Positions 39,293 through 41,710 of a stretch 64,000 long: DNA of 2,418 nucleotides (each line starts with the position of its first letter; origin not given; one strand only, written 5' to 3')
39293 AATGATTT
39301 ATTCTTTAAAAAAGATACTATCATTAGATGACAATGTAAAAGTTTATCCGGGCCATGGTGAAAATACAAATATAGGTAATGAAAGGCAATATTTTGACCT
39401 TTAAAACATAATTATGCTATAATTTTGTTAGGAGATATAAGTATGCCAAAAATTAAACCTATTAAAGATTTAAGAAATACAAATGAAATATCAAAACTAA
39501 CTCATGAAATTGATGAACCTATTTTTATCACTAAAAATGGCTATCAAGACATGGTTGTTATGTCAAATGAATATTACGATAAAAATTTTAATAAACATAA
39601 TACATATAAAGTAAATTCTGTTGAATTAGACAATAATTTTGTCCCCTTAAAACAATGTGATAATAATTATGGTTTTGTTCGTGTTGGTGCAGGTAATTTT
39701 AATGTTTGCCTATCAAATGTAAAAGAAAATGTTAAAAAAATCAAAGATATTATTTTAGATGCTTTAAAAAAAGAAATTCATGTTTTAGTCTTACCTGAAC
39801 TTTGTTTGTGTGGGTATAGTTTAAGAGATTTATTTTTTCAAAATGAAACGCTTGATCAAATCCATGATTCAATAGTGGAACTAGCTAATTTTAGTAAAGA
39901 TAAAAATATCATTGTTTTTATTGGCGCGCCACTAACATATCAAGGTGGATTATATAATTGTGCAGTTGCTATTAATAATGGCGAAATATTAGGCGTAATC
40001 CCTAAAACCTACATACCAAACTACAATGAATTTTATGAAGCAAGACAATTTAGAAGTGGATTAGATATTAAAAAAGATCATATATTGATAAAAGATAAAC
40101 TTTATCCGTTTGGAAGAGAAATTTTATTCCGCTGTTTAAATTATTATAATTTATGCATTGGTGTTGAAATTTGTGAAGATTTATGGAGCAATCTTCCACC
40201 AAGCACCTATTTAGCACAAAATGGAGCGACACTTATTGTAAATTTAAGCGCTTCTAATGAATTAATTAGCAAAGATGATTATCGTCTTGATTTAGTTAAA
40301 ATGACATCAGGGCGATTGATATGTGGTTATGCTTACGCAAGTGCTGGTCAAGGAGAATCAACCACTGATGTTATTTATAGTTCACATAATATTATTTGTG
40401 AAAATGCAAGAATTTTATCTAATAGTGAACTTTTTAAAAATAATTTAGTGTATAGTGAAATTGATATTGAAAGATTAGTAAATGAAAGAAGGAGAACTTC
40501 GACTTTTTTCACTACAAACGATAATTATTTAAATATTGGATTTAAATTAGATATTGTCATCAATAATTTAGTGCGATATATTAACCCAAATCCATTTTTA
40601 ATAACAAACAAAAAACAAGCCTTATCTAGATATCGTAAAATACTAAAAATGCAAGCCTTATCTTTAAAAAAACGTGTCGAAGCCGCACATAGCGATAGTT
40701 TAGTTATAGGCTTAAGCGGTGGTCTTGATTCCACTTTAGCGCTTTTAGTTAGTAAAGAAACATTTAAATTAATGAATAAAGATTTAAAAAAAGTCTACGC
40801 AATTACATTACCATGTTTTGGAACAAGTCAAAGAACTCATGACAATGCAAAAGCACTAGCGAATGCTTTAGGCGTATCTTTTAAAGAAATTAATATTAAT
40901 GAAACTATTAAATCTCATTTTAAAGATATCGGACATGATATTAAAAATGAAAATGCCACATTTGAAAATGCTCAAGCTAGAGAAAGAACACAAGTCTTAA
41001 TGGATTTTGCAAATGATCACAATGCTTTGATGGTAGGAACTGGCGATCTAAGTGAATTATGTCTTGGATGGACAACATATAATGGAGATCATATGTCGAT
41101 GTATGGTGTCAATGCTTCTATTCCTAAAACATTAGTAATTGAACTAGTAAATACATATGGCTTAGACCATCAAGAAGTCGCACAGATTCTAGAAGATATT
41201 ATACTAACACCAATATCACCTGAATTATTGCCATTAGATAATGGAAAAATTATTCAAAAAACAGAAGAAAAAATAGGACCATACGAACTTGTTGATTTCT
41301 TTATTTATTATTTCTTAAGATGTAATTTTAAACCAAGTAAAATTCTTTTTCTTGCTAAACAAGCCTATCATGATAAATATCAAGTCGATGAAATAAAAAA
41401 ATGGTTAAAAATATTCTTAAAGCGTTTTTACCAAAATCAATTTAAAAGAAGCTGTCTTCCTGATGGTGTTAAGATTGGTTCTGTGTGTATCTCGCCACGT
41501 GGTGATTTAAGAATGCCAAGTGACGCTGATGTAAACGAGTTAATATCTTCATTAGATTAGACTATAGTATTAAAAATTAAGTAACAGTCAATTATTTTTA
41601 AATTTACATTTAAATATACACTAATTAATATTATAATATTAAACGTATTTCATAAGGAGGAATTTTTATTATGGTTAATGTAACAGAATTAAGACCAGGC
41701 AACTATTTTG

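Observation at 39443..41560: Phd/YefM antitoxin-like domain fused to the N-terminus of glutamine-dependent NAD+ synthetase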

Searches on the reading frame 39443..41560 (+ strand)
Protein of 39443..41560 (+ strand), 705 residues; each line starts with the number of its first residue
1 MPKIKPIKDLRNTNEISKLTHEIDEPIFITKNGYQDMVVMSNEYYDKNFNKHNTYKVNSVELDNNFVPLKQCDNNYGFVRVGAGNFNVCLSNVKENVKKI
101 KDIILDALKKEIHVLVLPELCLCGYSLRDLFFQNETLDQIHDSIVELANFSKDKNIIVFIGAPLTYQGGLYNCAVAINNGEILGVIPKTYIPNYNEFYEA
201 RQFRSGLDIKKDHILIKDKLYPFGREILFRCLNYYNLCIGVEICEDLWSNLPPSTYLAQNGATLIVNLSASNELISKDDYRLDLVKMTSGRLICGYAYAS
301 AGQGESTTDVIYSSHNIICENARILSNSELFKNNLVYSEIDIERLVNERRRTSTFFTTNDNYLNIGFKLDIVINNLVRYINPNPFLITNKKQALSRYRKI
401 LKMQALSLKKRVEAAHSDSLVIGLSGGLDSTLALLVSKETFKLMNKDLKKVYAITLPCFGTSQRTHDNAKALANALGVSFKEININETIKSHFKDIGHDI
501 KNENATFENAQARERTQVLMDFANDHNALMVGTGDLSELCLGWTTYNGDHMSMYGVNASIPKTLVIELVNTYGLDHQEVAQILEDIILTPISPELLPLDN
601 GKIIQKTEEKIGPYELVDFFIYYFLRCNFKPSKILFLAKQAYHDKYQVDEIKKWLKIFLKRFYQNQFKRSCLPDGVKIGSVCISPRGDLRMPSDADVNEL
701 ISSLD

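Call 3: search_protein_families(library=pfam, proteins=[window:39443-41560:+], max_evalue=1)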
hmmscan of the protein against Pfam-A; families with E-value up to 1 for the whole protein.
window:39443-41560:+ (705 aa): 6 families
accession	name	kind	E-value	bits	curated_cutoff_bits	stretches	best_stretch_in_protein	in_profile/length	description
PF02540.23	NAD_synthase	-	1.4e-31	110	21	1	404-634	5-214/242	NAD synthase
PF00795.27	CN_hydrolase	-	2.9e-15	56.8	23.2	1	91-344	12-250/256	Carbon-nitrogen hydrolase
PF06508.19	QueC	-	0.00024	21.1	22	1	421-502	3-80/210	Queuosine biosynthesis protein QueC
PF02604.26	PhdYeFM_antitox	-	0.0084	16.3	29.8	1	3-47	2-47/74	Antitoxin Phd_YefM, type II toxin-antitoxin system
PF03054.22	tRNA_Me_trans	-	0.015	15.4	20.6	1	420-492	3-79/202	tRNA methyl transferase HUP domain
PF01171.26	ATP_bind_3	-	0.13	12.5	27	1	420-533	2-102/182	PP-loop family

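Call 4: search_protein_families(library=ncbifam, proteins=[window:39443-41560:+], max_evalue=1)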
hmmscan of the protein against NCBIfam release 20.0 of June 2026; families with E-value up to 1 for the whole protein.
window:39443-41560:+ (705 aa): 20 families
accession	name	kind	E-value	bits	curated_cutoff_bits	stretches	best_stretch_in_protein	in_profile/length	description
NF002730.0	PRK02628.1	equivalog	2.9e-232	772.6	473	1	72-701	6-667/677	NAD(+) synthase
NF010588.0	PRK13981.1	equivalog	1.6e-69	234.8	479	1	80-680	6-527/546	NAD+ synthase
NF010587.0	PRK13980.1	equivalog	5.4e-29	101.2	255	1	398-653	12-243/267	NAD+ synthase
TIGR00552.1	nadE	equivalog_domain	3.7e-25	88.6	63.65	1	407-574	12-176/251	NAD(+) synthase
NF001979.1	PRK00768.1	equivalog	7.5e-14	51.9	250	1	407-550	27-175/266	NAD(+) synthase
TIGR03381.1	agmatine_aguB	equivalog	1.7e-09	37.4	410.25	1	89-206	10-131/279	N-carbamoylputrescine amidase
NF040852.1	nitrile_Arch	equivalog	2.3e-07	30.2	500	1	80-265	2-166/262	nitrilase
NF002048.0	PRK00876.1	subfamily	2.3e-07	29.9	313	1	407-490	26-105/330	NAD(+) synthase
TIGR00268.2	TIGR00268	equivalog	2.6e-05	23.6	150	1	416-494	12-85/259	ATP-dependent sacrificial sulfur transferase LarE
NF033621.1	de_GSH_amidase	exception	3.2e-05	23.4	355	1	81-209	2-130/260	deaminated glutathione amidase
TIGR01536.1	asn_synth_AEB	equivalog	7.4e-05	21.9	267.1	1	405-501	242-332/517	asparagine synthase (glutamine-hydrolyzing)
TIGR00364.1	TIGR00364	equivalog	0.00074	19.1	150.3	1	421-494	2-67/201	7-cyano-7-deazaguanine synthase QueC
NF001138.1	PRK00143.1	equivalog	0.003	16.5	284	1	420-491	2-74/345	tRNA 2-thiouridine(34) synthase MnmA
NF008947.0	PRK12294.1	equivalog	0.0049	16.3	221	1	36-129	61-151/272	ATP phosphoribosyltransferase regulatory subunit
TIGR02432.1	lysidine_TilS_N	equivalog_domain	0.0087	16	93.6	1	420-533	2-105/189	tRNA lysidine(34) synthetase TilS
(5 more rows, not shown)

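Call 8: find_homologous_proteins(query=window:39443-41560:+, max_evalue=1e-50)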
Query window:39443-41560:+ (705 aa): 7999 proteins with E <= 1e-50 among 8000 candidates; the best 120 are listed.
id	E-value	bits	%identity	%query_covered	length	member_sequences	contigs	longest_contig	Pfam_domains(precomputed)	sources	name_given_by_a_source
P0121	0.0e+0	1586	99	100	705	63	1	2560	PF00795.28,PF02540.24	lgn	-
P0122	0.0e+0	1226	77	100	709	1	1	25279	PF00795.28,PF02540.24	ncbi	-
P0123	0.0e+0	1203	75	100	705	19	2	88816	PF00795.28,PF02540.24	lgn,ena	-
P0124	0.0e+0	1037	67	100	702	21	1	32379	PF00795.28,PF02540.24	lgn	-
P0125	0.0e+0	1026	65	100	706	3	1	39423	PF02604.27,PF00795.28,PF02540.24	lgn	-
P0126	2.7e-290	983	62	100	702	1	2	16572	PF00795.28,PF02540.24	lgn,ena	-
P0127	1.4e-265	901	59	100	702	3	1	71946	PF00795.28,PF02540.24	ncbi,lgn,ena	-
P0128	3.4e-265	900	59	100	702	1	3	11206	PF00795.28,PF02540.24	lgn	-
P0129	1.0e-264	898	59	100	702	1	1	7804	PF00795.28,PF02540.24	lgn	-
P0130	1.1e-263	895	59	100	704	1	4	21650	PF00795.28,PF02540.24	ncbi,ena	-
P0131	3.9e-261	886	57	99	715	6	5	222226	PF00795.28,PF02540.24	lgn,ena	-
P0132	1.2e-258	878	57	100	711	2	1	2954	PF00795.28,PF02540.24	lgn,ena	-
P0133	9.6e-256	869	57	100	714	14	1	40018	PF00795.28,PF02540.24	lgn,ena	-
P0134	1.9e-255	868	56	100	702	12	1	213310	PF00795.28,PF02540.24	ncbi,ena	-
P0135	2.0e-255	868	58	100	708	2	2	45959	PF00795.28,PF02540.24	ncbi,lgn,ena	-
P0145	2.8e-246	837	56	100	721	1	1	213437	PF00795.28,PF02540.24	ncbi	ncbi:MAG: NAD(+) synthase [Bacilli bacterium]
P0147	3.4e-242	824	55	100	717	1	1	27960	PF02604.27,PF00795.28,PF02540.24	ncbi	-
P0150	5.2e-232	790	54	100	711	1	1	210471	PF00795.28,PF02540.24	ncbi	-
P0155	1.2e-229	782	52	100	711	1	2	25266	PF02604.27,PF00795.28,PF02540.24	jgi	jgi:NAD+ synthase (glutamine-hydrolysing)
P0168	1.6e-226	772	53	100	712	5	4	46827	PF02604.27,PF00795.28,PF02540.24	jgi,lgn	jgi:NAD+ synthase (glutamine-hydrolysing)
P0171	8.9e-226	770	53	100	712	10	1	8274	PF02604.27,PF00795.28,PF02540.24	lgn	-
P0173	1.3e-225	769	53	100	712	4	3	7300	PF02604.27,PF00795.28,PF02540.24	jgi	jgi:NAD+ synthase (glutamine-hydrolysing)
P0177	6.1e-225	767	52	100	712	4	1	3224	PF02604.27,PF00795.28,PF02540.24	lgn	-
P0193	5.0e-222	757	52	100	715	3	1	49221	PF02604.27,PF00795.28,PF02540.24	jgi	jgi:NAD+ synthase (glutamine-hydrolysing)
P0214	1.7e-218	746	50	100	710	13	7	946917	PF00795.28,PF02540.24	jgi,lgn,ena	-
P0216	6.0e-218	744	50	100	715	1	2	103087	PF02604.27,PF00795.28,PF02540.24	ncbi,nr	ncbi:MAG: NAD(+) synthase [Bacilli bacterium]|nr:NAD(+) synthase [Bacilli bacterium]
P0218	9.6e-218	743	56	88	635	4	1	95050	PF00795.28,PF02540.24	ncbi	-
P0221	2.6e-217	742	52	100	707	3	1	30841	PF02604.27,PF00795.28,PF02540.24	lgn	-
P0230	3.3e-213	728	50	100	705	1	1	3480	PF02604.27,PF00795.28,PF02540.24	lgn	-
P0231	6.3e-213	727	49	100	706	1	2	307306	PF00795.28,PF02540.24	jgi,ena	jgi:NAD+ synthase (glutamine-hydrolysing)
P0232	6.5e-213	727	50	100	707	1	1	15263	PF02604.27,PF00795.28,PF02540.24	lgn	-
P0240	1.5e-210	719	53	88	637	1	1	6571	PF00795.28,PF02540.24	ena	-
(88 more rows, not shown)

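Call 26: predict_structure(alignment_id=A1)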
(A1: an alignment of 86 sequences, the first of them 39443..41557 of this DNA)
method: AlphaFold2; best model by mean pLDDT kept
length: 705 residues; sequences in the alignment: 86
mean_pLDDT: 89.7   pTM: 0.83
mean pLDDT of the five models: 89.7, 88.9, 87.6, 85.9, 85.1
residues with pLDDT >= 90: 495; 70-90: 153; 50-70: 39; < 50: 18
segments of 3 or more residues with pLDDT < 50: 51-68
pLDDT, mean of each block of 10 residues (from residue 1): 82 91 91 80 84 38 45 76 96 97 98 98 92 96 98 98 97 98 98 82 95 95 97 94 94 96 97 89 97 98 80 95 96 96 95 90 93 89 92 94 95 96 91 97 98 92 90 97 95 95 87 92 96 87 74 86 95 97 92 74 76 93 92 95 95 95 74 67 68 85 90
secondary structure, 60 per line:
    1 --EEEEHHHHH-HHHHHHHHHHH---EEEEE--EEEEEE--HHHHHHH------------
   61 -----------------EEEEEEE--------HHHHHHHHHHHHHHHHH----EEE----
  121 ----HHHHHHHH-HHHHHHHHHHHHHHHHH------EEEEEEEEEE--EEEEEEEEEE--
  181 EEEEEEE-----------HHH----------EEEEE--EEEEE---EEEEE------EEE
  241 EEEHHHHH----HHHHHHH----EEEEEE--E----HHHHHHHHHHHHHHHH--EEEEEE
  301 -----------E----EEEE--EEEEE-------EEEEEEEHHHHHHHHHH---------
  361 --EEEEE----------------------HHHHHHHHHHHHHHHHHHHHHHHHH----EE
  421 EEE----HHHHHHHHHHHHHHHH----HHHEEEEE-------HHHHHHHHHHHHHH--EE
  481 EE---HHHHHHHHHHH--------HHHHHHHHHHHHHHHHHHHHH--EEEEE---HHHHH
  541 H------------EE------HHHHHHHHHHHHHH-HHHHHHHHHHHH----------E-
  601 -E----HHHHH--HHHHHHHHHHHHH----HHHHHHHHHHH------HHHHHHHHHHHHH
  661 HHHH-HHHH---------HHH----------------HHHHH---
elements in order (helices of 4 or more, strands of 3 or more residues): E3-6 H7-11 H13-23 E27-31 E34-39 H42-48 E78-84 H93-109 E114-116 H125-132 H134-150 E157-166 E169-178 E181-187 E212-216 E219-223 E227-231 E238-243 H244-248 H253-259 E264-269 H277-292 E295-300 E317-320 E323-327 E335-341 H342-351 E363-367 H390-414 E419-423 H428-443 E451-455 H463-476 E479-482 H486-496 H505-525 E528-532 H536-541 H562-575 H577-588 H607-611 H614-626 H631-641 H648-664 H666-669 H698-702

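Call 30: find_encoding_contigs(protein=P0123, flank=6000, max_places=2)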
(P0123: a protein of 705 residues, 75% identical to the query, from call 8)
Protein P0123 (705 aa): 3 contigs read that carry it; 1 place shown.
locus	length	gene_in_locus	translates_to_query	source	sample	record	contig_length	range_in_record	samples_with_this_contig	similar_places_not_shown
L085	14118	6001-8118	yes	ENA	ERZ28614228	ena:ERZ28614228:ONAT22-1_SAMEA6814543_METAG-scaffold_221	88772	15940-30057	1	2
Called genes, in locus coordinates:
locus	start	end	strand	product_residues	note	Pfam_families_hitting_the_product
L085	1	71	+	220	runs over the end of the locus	PF12847:Methyltransf_18, PF04816:TrmK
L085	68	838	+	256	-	PF01784:DUF34_NIF3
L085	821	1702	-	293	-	PF02401:LYTB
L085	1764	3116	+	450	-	PF04851:ResIII, PF00270:DEAD, PF00271:Helicase_C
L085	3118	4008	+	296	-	PF01261:AP_endonuc_2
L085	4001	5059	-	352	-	PF04551:GcpE, PF26540:GcpE_C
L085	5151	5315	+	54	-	PF00471:Ribosomal_L33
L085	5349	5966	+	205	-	PF00753:Lactamase_B, PF23023:Anti-Pycsar_Apyc1, PF19583:ODP (weak)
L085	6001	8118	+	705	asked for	PF00795:CN_hydrolase, PF02540:NAD_synthase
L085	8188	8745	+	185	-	PF08207:EFP_N, PF01132:EFP, PF09285:Elong-fact-P_C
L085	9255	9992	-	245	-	PF02660:G3P_acyltransf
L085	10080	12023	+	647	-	PF02518:HATPase_c, PF00204:DNA_gyraseB, PF01751:Toprim, PF00986:DNA_gyraseB_C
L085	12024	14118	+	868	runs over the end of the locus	PF00521:DNA_topoisoIV, PF03989:DNA_gyraseA_C (weak)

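Call 31: find_encoding_contigs(protein=P0122, flank=6000, max_places=2)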
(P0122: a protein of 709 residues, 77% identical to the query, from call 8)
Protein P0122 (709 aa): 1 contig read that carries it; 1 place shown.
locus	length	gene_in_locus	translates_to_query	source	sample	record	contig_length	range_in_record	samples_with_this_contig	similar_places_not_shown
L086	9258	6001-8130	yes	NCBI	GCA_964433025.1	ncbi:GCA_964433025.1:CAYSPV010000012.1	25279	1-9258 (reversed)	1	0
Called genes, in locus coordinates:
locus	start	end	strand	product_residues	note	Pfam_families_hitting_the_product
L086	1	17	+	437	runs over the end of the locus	PF00140:Sigma70_r1_2, PF04542:Sigma70_r2, PF04539:Sigma70_r3, PF04545:Sigma70_r4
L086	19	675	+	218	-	PF12847:Methyltransf_18, PF04816:TrmK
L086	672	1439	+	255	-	PF01784:DUF34_NIF3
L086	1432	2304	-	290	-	PF02401:LYTB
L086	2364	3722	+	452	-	PF04851:ResIII, PF00270:DEAD, PF00271:Helicase_C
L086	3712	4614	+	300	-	PF01261:AP_endonuc_2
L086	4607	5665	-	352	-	PF04551:GcpE, PF26540:GcpE_C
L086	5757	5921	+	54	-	PF00471:Ribosomal_L33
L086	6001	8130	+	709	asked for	PF00795:CN_hydrolase, PF02540:NAD_synthase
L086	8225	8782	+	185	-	PF08207:EFP_N, PF01132:EFP, PF09285:Elong-fact-P_C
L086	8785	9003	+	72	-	PF03672:UPF0154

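Call 32: find_encoding_contigs(protein=P0125, flank=4000, max_places=1)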
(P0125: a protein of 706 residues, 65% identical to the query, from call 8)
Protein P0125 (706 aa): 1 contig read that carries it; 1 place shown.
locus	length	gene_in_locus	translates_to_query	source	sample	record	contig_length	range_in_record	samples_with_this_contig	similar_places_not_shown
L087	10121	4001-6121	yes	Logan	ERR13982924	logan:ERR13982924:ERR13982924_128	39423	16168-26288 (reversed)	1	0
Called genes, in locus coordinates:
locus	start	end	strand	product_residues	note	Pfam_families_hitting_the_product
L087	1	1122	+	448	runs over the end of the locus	PF04851:ResIII, PF00270:DEAD, PF00271:Helicase_C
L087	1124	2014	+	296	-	PF01261:AP_endonuc_2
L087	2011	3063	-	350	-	PF04551:GcpE, PF26540:GcpE_C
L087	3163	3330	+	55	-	PF00471:Ribosomal_L33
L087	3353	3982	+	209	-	PF23023:Anti-Pycsar_Apyc1, PF00753:Lactamase_B, PF19583:ODP (weak), PF12706:Lactamase_B_2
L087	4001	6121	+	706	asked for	PF02604:PhdYeFM_antitox (faint), PF00795:CN_hydrolase, PF02540:NAD_synthase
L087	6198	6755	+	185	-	PF08207:EFP_N, PF01132:EFP, PF09285:Elong-fact-P_C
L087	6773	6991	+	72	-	PF03672:UPF0154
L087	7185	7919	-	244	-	PF02660:G3P_acyltransf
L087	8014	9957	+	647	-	PF02518:HATPase_c, PF00204:DNA_gyraseB, PF01751:Toprim, PF00986:DNA_gyraseB_C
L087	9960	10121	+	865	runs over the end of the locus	PF00521:DNA_topoisoIV, PF03989:DNA_gyraseA_C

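Call 33: find_encoding_contigs(protein=P0127, flank=4000, max_places=1)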
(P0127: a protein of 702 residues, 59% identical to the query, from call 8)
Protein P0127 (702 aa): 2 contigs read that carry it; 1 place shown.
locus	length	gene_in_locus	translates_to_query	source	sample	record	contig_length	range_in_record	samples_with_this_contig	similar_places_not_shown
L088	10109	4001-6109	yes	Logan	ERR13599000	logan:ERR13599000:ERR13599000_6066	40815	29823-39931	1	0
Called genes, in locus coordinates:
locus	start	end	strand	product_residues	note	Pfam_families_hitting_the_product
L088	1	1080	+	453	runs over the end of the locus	PF04851:ResIII (weak), PF00270:DEAD, PF00271:Helicase_C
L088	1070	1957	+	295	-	PF01261:AP_endonuc_2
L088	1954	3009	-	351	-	PF04551:GcpE, PF26540:GcpE_C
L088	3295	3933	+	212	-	PF00753:Lactamase_B, PF19583:ODP, PF23023:Anti-Pycsar_Apyc1 (weak), PF12706:Lactamase_B_2 (weak)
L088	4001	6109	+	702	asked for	PF00795:CN_hydrolase, PF02540:NAD_synthase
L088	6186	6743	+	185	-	PF08207:EFP_N, PF01132:EFP, PF09285:Elong-fact-P_C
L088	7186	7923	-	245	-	PF02660:G3P_acyltransf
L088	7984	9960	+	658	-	PF02518:HATPase_c, PF00204:DNA_gyraseB, PF01751:Toprim, PF00986:DNA_gyraseB_C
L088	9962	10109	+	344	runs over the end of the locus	?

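Call 34: find_encoding_contigs(protein=P0131, flank=4000, max_places=1)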
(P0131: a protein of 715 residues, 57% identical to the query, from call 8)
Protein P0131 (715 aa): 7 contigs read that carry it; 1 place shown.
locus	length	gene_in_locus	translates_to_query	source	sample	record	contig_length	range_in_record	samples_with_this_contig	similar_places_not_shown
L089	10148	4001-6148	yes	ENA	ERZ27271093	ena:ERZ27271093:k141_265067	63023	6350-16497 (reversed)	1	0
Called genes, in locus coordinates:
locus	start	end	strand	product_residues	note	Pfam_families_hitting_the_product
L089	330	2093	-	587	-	PF00664:ABC_membrane, PF00005:ABC_tran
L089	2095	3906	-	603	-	PF00664:ABC_membrane, PF00005:ABC_tran, PF02463:SMC_N (weak)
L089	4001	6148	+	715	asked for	PF00795:CN_hydrolase, PF02540:NAD_synthase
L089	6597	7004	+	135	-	PF00571:CBS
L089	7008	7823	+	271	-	PF00924:MS_channel_2nd, PF21082:MS_channel_3rd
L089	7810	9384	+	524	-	-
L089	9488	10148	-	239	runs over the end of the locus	PF01048:PNP_UDP_1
